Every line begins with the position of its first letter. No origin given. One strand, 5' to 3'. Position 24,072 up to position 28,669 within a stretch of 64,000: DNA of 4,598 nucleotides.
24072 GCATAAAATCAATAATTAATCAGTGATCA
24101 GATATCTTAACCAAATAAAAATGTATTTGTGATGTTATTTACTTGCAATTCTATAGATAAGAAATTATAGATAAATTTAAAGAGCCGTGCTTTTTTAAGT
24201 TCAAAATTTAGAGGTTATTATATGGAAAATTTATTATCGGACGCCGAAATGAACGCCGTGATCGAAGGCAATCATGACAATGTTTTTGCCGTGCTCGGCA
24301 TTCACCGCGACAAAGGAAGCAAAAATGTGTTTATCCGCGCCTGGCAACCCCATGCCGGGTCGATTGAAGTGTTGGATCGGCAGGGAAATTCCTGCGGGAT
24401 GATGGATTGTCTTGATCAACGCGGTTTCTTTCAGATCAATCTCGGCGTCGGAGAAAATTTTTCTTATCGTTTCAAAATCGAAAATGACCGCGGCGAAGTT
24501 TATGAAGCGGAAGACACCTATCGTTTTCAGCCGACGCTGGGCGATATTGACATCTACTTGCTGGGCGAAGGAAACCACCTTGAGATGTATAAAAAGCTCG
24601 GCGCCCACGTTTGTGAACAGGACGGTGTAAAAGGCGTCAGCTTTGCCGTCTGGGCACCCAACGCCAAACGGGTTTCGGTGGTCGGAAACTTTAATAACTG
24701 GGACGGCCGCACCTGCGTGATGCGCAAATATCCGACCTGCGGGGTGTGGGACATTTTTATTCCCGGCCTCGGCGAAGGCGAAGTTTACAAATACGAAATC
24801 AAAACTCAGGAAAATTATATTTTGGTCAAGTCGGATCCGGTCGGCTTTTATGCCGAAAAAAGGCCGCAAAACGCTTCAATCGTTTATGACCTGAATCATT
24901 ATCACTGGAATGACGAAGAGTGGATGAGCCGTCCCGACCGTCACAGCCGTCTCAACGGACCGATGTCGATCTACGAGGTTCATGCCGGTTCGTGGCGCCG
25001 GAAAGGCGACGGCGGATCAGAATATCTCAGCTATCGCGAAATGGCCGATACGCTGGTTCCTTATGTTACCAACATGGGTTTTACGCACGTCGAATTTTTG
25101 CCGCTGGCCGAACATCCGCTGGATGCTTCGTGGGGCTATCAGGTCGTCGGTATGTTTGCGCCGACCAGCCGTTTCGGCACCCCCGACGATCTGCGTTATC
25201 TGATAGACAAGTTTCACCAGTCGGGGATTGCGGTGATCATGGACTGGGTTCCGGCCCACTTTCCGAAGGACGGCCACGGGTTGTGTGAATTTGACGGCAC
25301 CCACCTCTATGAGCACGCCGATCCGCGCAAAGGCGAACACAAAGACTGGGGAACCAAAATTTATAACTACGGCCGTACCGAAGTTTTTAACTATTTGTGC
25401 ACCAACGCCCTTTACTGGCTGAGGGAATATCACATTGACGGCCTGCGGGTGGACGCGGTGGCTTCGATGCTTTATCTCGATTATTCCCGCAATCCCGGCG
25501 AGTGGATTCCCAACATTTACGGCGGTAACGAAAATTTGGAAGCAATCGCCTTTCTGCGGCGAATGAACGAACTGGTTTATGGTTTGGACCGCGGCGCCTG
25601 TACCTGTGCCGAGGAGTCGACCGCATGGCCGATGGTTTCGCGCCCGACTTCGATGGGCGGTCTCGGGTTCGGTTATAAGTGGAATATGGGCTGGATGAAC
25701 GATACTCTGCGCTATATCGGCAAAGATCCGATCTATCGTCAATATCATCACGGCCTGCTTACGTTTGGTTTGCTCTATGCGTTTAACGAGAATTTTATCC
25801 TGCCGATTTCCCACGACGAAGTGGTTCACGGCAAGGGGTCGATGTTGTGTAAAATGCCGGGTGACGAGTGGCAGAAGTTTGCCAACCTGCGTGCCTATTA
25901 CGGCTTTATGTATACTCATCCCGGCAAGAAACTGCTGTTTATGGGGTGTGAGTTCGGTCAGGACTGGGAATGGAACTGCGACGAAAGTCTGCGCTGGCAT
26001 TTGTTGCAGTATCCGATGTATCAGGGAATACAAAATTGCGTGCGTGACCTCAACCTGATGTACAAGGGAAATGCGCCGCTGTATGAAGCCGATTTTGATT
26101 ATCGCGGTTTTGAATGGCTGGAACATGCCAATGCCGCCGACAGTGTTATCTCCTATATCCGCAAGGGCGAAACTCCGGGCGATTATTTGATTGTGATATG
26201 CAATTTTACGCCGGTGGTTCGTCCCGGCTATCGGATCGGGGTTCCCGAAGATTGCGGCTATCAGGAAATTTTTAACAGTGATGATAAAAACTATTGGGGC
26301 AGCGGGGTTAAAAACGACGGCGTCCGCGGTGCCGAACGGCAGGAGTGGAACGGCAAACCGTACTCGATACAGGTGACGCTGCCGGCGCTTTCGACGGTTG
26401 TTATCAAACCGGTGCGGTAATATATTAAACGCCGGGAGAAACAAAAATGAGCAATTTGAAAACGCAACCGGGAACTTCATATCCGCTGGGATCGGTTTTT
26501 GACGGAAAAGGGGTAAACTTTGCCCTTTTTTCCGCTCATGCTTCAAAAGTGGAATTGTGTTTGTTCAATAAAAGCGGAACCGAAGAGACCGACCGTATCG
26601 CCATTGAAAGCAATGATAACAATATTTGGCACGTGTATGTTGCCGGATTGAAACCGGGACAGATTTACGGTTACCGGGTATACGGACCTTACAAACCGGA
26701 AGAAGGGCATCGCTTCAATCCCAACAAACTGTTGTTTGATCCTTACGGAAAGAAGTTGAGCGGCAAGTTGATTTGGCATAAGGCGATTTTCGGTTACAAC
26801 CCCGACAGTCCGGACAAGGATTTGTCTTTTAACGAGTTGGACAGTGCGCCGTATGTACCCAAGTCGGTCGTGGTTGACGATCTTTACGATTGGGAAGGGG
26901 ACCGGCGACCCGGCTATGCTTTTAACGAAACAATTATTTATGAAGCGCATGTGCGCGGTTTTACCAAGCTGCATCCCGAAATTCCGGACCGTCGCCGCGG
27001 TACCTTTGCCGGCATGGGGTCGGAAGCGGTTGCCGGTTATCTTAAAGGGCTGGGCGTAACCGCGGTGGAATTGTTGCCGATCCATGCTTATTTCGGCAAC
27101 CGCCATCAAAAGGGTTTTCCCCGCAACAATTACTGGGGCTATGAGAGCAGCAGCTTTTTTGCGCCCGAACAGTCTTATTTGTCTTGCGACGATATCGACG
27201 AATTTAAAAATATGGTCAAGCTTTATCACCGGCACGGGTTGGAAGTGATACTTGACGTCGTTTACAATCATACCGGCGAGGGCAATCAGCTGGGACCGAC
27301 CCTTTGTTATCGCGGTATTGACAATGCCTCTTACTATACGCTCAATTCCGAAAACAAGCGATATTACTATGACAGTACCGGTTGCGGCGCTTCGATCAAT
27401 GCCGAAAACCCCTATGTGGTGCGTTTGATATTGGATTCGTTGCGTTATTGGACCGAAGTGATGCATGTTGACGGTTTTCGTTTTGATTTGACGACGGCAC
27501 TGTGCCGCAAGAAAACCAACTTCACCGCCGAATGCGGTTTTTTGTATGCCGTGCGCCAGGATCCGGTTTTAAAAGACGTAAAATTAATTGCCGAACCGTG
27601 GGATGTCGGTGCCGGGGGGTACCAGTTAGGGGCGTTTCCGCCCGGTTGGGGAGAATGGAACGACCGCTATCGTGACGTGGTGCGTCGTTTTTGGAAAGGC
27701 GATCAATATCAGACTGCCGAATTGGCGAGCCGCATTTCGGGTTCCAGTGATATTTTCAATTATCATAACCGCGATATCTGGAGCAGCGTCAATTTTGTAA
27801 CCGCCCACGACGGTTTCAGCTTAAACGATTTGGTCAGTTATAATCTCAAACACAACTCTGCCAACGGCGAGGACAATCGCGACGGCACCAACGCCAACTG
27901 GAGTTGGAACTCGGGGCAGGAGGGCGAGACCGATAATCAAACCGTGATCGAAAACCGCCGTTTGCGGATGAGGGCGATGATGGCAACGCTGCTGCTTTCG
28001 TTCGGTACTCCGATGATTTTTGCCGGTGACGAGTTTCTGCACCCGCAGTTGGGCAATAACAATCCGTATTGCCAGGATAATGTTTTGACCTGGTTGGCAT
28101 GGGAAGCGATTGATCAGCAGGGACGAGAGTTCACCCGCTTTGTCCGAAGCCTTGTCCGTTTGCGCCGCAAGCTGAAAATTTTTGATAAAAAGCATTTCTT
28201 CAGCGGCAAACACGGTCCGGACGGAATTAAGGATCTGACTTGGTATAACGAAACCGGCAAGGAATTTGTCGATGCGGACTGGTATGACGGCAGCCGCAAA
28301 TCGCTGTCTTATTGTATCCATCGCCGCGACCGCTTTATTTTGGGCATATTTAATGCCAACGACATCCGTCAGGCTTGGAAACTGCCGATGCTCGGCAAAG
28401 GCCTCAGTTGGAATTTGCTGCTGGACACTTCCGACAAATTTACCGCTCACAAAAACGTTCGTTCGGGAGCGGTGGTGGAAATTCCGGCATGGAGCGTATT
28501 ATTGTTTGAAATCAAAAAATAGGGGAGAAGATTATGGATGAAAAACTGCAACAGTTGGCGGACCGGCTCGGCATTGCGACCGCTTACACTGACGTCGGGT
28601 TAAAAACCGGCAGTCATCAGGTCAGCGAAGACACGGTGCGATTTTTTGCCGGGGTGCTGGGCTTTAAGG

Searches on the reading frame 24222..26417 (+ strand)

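Call 28: search_protein_families(library=pfam, proteins=[window:24222-26417:+], max_evalue=0.00001)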
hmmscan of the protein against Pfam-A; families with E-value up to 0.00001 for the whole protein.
window:24222-26417:+ (732 aa): 4 families
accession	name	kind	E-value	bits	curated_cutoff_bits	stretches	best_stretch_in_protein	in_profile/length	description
PF02922.24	CBM_48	-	6.6e-28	97.3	22.4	1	125-207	1-82/83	Carbohydrate-binding module 48 (Isoamylase N-terminal domain)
PF02806.24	Alpha-amylase_C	-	2.8e-24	85.7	21.2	1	632-730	1-94/95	Alpha amylase, C-terminal all-beta domain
PF22019.2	GlgB_N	-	6.9e-23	81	27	1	8-100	3-94/94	alpha-1,4-glucan branching enzyme GlgB, N-terminal domain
PF00128.31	Alpha-amylase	-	3.4e-13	50.1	22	1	280-348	26-93/446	Alpha amylase, catalytic domain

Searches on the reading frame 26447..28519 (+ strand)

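Call 28: search_protein_families(library=pfam, proteins=[window:26447-28519:+], max_evalue=0.00001)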
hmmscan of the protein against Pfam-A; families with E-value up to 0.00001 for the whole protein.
window:26447-28519:+ (691 aa): 2 families
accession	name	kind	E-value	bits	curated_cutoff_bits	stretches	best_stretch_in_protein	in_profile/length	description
PF02922.24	CBM_48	-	4.3e-17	62.7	22.4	1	13-101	1-83/83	Carbohydrate-binding module 48 (Isoamylase N-terminal domain)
PF00128.31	Alpha-amylase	-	5e-16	59.4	22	1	197-355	26-196/446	Alpha amylase, catalytic domain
